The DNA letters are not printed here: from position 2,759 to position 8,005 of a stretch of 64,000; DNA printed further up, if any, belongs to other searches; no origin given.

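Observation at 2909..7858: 1,649-aa single polypeptide that concatenates modules normally seen as separate small immunity-type proteins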

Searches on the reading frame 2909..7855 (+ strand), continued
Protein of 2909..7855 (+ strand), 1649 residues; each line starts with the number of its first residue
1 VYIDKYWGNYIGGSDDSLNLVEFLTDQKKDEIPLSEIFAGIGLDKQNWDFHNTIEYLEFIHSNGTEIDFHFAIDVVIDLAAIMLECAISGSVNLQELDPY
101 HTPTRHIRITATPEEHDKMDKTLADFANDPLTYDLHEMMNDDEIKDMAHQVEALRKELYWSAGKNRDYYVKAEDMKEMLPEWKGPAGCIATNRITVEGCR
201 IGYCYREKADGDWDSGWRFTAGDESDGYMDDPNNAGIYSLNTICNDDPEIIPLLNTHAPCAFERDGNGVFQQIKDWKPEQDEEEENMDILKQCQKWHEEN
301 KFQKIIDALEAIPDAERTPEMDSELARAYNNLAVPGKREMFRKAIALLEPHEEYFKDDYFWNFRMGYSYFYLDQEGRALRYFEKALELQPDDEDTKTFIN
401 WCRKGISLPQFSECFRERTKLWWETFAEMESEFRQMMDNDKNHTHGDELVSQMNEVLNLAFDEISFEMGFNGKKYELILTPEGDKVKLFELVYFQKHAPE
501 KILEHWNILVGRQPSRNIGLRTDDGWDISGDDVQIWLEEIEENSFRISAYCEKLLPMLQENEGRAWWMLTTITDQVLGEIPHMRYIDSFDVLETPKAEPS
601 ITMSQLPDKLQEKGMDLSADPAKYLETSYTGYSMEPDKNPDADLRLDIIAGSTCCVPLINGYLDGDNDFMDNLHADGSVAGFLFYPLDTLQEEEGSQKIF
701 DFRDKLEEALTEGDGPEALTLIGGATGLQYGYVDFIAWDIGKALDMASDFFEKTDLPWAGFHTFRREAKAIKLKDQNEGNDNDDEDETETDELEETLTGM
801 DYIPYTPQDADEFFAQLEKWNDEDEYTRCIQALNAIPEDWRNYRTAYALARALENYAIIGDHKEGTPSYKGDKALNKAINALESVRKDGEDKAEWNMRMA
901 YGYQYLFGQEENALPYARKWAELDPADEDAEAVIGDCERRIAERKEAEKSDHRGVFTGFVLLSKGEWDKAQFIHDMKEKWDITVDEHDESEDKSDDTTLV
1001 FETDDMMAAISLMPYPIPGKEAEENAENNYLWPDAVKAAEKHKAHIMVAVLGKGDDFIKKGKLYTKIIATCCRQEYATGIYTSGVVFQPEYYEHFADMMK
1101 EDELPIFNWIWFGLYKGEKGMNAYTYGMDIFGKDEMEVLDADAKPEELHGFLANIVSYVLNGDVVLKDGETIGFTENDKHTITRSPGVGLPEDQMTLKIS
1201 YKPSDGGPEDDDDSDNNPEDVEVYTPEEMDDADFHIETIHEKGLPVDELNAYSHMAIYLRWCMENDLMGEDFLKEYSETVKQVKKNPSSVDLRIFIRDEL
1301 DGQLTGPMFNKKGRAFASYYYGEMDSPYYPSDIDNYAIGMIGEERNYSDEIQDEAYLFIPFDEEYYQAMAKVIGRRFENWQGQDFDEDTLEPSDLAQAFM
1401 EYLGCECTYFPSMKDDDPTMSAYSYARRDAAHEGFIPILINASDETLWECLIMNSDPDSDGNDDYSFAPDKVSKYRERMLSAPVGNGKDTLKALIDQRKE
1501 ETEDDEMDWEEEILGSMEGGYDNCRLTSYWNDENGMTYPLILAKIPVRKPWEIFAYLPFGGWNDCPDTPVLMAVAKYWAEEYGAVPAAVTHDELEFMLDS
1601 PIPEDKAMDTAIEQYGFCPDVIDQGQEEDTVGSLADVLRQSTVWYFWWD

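Call 58: search_dna_similar(query=window:2909-7855:+, collection=phages, mode=protein, max_rows=10)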
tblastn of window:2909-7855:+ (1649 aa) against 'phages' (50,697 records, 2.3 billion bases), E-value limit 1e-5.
Records with a match: 2; places in all: 2; records where one place covers at least 80% of the query: 0.
Best place of each record, by identity: <60% 2.
By first word of the organism name: Bacteriophage 2.
By host as written in the record: - 2.
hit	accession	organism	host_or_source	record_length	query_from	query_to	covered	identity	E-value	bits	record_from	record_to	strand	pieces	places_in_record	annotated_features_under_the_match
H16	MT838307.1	Bacteriophage sp.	human fecal samples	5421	285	777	30%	28.8%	4e-42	176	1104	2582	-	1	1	record has no annotation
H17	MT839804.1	Bacteriophage sp.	human fecal samples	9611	1541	1649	7%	30.6%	7e-7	61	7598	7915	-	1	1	record has no annotation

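Call 59: get_annotated_region(hit=H1, flank=20000)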
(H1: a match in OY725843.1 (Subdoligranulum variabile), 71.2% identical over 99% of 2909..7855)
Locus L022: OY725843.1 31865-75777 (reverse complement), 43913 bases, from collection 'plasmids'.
description: Subdoligranulum variabile strain Subdoligranulum variabile TSDC17.2-1.1 genome assembly, plasmid: 9
organism: Subdoligranulum variabile (NCBI taxid 214851)
taxonomy: Bacteria; Bacillota; Clostridia; Eubacteriales; Oscillospiraceae; Subdoligranulum; Subdoligranulum variabile
host: -; source: -; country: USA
typing (MOB-suite, as given by PLSDB): non-mobilizable
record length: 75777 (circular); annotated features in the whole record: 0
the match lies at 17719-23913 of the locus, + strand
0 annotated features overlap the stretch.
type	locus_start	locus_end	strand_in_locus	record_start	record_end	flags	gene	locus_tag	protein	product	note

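Call 61: search_protein_families(library=pfam, proteins=[L022:147-935:+, L022:3535-4914:+, L022:5230-7242:+, L022:31383-32342:+, L022:32857-33468:+, L022:33576-34121:+, L022:36589-37983:+, L022:38724-40109:+, L022:40672-42549:+, L022:42607-43869:+], max_evalue=0.0001)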
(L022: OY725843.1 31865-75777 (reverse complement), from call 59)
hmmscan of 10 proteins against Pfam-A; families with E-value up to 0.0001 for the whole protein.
L022:147-935:+ (263 aa): 3 families
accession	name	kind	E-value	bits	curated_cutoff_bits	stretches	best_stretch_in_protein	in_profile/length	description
PF12696.13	TraG-D_C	-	2.1e-34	118.6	22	1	78-196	1-125/126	TraM recognition site of TraD and TraG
PF02534.20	T4SS-DNA_transf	-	3.1e-26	92.7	20.1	1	6-214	232-442/468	Type IV secretory system Conjugative DNA transfer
PF10412.15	TrwB_AAD_bind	-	1.9e-14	53.8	20.5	1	82-205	249-376/387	Type IV secretion-system coupling protein DNA-binding domain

L022:3535-4914:+ (460 aa): 1 family
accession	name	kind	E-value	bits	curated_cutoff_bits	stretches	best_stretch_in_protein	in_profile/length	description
PF19635.4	DUF6138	-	3.4e-60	204.8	25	1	99-407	217-512/551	Family of unknown function (DUF6138)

L022:5230-7242:+ (671 aa): 3 families
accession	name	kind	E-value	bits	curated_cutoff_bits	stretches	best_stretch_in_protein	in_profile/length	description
PF05076.18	SUFU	-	3.1e-37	128.5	25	1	193-367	2-171/172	Suppressor of fused protein (SUFU)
PF09951.15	Imm33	-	8.8e-19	67.6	25.4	1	569-661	1-86/87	Immunity protein Imm33 domain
PF25191.1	DUF7832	-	3.4e-17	63.1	27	1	384-483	2-97/115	Domain of unknown function (DUF7832)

L022:31383-32342:+ (320 aa): 2 families
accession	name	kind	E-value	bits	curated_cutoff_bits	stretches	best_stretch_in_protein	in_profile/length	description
PF13280.12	WYL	-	6.9e-14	52.1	21.8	1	141-214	3-69/70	WYL domain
PF25583.1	WCX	-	1.4e-07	32.2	23.9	1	246-318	4-74/76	WCX domain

L022:32857-33468:+ (204 aa): 1 family
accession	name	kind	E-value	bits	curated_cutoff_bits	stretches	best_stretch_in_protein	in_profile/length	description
PF06114.19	Peptidase_M78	-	1.1e-14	54.7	22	1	102-199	39-123/123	IrrE N-terminal-like domain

L022:33576-34121:+ (182 aa): 0 families

L022:36589-37983:+ (465 aa): 3 families
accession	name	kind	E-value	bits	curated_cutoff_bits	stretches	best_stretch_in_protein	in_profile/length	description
PF00589.27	Phage_integrase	-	5.6e-19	69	27.1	1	280-397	60-168/172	Phage integrase family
PF14659.12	Phage_int_SAM_3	-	5.8e-08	33.3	22.6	1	62-119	1-57/58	Phage integrase, N-terminal SAM-like domain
PF13102.12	Phage_int_SAM_5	-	1.9e-05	25.4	22.3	1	63-167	2-93/98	Phage integrase SAM-like domain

L022:38724-40109:+ (462 aa): 1 family
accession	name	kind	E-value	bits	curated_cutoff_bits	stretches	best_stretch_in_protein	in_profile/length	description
PF02386.22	TrkH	-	2.3e-56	191.8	27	1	14-441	28-491/502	Cation transport protein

L022:40672-42549:+ (626 aa): 3 families
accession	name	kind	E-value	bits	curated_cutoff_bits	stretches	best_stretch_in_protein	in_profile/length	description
PF00682.25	HMGL-like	-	2.2e-71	240.7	29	1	99-373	3-256/260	HMGL-like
PF22615.1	IPMS_D2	-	3.6e-32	110.9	27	1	395-460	2-66/66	Alpha-isopropylmalate synthase, post-catalytic domain-like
PF08502.15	LeuA_dimer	-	8.8e-21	74.6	24.9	1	489-616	1-129/131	LeuA allosteric (dimerisation) domain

L022:42607-43869:+ (421 aa): 1 family
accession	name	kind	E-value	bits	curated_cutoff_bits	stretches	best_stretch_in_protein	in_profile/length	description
PF00330.25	Aconitase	-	1e-100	338.4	28.7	1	8-413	2-463/463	Aconitase family (aconitate hydratase)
